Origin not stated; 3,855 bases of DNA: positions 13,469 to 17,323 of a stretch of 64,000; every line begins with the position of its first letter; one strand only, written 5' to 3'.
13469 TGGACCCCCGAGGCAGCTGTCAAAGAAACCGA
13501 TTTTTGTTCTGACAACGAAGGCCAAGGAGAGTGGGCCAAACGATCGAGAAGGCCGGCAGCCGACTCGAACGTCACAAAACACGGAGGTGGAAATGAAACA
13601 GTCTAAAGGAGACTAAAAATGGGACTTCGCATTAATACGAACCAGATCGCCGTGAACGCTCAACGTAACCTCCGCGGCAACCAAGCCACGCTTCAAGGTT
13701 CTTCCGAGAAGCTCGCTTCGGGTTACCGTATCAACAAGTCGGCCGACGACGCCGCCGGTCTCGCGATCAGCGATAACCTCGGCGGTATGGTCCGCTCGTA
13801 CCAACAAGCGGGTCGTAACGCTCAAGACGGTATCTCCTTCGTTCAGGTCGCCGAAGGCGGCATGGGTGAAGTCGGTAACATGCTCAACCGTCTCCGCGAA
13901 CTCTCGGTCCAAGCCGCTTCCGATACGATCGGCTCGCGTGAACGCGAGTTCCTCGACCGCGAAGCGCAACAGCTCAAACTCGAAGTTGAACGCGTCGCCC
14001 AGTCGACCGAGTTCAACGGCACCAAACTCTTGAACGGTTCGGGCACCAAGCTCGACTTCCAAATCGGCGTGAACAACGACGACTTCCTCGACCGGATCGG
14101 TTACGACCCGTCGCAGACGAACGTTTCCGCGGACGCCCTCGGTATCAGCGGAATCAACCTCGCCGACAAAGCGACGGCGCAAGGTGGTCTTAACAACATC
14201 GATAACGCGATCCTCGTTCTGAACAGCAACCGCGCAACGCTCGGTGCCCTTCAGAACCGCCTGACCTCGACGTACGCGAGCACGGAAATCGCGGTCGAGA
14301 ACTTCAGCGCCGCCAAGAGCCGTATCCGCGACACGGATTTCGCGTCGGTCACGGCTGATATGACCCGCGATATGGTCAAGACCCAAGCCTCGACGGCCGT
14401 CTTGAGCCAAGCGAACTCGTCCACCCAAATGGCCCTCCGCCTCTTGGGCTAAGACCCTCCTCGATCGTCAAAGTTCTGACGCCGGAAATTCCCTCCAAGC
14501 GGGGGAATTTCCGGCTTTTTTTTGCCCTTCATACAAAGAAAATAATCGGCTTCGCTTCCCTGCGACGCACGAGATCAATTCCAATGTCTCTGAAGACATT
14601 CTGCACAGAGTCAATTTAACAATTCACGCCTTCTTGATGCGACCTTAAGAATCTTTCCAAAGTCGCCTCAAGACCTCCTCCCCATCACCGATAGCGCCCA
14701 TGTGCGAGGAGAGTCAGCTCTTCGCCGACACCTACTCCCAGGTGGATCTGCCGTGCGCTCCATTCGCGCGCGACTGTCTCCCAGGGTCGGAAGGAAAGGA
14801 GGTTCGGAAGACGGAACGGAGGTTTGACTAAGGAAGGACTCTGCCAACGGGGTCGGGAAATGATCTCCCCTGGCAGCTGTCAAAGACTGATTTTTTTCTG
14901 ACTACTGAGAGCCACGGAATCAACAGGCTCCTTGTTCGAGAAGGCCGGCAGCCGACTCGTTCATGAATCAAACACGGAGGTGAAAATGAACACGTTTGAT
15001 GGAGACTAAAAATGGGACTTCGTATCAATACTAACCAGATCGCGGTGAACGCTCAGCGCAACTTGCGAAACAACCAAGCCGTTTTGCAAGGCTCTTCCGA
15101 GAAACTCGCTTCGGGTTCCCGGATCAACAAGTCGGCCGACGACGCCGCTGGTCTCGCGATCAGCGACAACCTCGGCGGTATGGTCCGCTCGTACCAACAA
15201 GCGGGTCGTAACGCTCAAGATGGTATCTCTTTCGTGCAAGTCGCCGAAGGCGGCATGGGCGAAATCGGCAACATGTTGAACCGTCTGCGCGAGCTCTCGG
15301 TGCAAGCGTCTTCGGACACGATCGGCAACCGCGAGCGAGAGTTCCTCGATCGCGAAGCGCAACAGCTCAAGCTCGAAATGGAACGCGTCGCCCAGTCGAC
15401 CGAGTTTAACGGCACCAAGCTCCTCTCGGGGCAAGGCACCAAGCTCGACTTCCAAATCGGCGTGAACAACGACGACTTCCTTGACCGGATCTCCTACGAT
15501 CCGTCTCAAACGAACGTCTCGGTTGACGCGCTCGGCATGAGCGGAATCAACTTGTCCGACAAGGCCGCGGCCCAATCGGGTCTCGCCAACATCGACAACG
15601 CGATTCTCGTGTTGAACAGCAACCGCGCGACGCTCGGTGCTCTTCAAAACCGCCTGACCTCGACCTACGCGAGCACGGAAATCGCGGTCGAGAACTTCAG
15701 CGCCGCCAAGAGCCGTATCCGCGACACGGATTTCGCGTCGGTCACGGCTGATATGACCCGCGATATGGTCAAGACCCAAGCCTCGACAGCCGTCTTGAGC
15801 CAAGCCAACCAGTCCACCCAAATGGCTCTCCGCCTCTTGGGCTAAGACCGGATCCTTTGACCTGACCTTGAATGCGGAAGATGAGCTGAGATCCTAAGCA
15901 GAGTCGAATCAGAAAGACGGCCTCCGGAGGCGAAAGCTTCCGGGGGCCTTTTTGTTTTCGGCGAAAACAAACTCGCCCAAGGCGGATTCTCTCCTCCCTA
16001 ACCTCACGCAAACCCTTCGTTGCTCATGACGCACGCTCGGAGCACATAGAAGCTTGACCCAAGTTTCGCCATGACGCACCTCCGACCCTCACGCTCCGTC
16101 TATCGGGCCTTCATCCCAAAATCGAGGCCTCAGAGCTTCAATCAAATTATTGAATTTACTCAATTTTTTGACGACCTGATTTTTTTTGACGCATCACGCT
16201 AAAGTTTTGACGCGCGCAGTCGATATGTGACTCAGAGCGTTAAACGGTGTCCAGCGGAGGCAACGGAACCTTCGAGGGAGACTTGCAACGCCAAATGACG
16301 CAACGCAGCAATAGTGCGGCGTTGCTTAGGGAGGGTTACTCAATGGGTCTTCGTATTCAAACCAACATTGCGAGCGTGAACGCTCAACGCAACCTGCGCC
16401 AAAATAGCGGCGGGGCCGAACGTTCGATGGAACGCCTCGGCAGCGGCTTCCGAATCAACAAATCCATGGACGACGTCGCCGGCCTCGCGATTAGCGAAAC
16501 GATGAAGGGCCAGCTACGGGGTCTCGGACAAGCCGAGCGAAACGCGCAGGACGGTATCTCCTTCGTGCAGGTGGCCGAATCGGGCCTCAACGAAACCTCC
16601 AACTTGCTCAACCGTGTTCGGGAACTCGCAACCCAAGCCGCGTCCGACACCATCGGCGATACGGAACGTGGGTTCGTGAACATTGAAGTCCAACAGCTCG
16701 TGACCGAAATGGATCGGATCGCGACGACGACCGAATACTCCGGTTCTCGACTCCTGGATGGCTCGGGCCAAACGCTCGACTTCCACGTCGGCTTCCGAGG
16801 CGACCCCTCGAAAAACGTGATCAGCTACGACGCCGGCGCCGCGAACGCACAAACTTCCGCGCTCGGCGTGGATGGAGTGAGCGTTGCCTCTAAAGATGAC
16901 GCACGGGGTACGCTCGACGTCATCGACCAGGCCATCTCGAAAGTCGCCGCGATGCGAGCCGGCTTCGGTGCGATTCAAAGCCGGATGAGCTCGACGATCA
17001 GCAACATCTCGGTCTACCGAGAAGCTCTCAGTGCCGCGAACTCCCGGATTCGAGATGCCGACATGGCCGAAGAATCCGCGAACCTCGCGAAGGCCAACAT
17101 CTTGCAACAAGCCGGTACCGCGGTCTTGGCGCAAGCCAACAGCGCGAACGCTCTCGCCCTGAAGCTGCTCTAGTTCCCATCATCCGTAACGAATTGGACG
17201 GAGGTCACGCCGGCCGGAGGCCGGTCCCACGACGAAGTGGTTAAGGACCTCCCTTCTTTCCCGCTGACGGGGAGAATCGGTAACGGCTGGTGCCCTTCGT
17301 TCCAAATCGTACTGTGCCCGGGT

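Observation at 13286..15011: Two tandem flagellin genes carry ~300-nt conserved leaders with GGA-rich blocks and a conserved 7-codon uORF abutting the flagellin start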

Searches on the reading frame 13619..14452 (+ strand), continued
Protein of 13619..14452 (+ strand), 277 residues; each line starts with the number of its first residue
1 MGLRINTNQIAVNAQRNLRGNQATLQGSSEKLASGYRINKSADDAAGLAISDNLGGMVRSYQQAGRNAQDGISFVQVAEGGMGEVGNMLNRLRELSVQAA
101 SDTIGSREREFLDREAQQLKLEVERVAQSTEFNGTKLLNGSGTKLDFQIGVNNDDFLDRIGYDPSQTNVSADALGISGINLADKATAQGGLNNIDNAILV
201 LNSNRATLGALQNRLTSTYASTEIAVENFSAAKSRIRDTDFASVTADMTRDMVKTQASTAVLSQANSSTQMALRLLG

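Call 32: find_encoding_contigs(protein=P0033, flank=6000, max_places=3)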
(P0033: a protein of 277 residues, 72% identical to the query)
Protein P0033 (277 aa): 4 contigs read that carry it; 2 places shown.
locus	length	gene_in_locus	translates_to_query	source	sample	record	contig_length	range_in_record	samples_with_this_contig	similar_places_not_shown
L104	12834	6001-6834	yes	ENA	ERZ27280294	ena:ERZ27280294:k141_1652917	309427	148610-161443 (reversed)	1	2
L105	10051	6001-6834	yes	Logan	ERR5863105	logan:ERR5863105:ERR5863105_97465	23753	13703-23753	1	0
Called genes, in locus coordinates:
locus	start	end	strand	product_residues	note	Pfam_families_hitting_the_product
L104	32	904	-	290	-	-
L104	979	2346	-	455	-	PF08245:Mur_ligase_M, PF02875:Mur_ligase_C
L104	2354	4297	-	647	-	PF03717:PBP_dimer, PF21922:PBP_dimer_2 (weak), PF00905:Transpeptidase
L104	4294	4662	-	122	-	-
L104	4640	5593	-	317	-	PF01795:Methyltransf_5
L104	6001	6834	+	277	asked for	PF00669:Flagellin_N, PF00700:Flagellin_C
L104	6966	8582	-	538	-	PF00884:Sulfatase (weak)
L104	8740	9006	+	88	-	-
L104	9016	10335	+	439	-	PF01467:CTP_transf_like, PF13714:PEP_mutase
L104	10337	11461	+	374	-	PF02776:TPP_enzyme_N, PF02775:TPP_enzyme_C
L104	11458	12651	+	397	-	PF13685:Fe-ADH_2, PF00465:Fe-ADH, PF25137:ADH_Fe_C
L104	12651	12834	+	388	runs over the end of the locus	-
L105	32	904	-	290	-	-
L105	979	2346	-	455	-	PF08245:Mur_ligase_M, PF02875:Mur_ligase_C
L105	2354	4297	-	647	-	PF03717:PBP_dimer, PF21922:PBP_dimer_2 (weak), PF00905:Transpeptidase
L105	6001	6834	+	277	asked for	PF00669:Flagellin_N, PF00700:Flagellin_C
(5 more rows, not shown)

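Call 69: find_encoding_contigs(protein=P0024, flank=4000, max_places=3)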
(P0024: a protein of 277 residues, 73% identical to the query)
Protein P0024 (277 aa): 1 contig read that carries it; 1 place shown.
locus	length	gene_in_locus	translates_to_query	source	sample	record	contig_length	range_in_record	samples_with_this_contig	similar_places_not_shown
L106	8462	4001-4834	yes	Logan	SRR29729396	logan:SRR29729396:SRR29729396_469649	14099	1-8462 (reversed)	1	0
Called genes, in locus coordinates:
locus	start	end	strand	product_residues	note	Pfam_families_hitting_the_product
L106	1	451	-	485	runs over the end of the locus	PF08245:Mur_ligase_M, PF02875:Mur_ligase_C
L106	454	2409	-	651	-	PF03717:PBP_dimer, PF21922:PBP_dimer_2 (faint), PF00905:Transpeptidase, PF03793:PASTA (weak)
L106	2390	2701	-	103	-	-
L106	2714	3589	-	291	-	PF01795:Methyltransf_5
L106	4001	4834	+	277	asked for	PF00669:Flagellin_N, PF00700:Flagellin_C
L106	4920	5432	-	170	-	-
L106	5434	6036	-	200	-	-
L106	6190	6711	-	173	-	PF08534:Redoxin, PF00578:AhpC-TSA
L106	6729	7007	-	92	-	-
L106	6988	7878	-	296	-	PF00459:Inositol_P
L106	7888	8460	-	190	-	?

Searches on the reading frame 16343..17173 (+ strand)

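Call 7: search_protein_families(library=pfam, proteins=[window:16343-17173:+])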
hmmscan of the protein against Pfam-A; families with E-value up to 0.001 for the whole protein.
window:16343-17173:+ (276 aa): 2 families
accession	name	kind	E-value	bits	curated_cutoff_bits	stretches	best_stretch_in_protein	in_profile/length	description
PF00669.25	Flagellin_N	-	1.4e-38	132.6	26.6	1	5-141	1-137/139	Bacterial flagellin N-terminal helical region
PF00700.27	Flagellin_C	-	2.6e-25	89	23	1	191-276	1-86/86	Bacterial flagellin C-terminal helical region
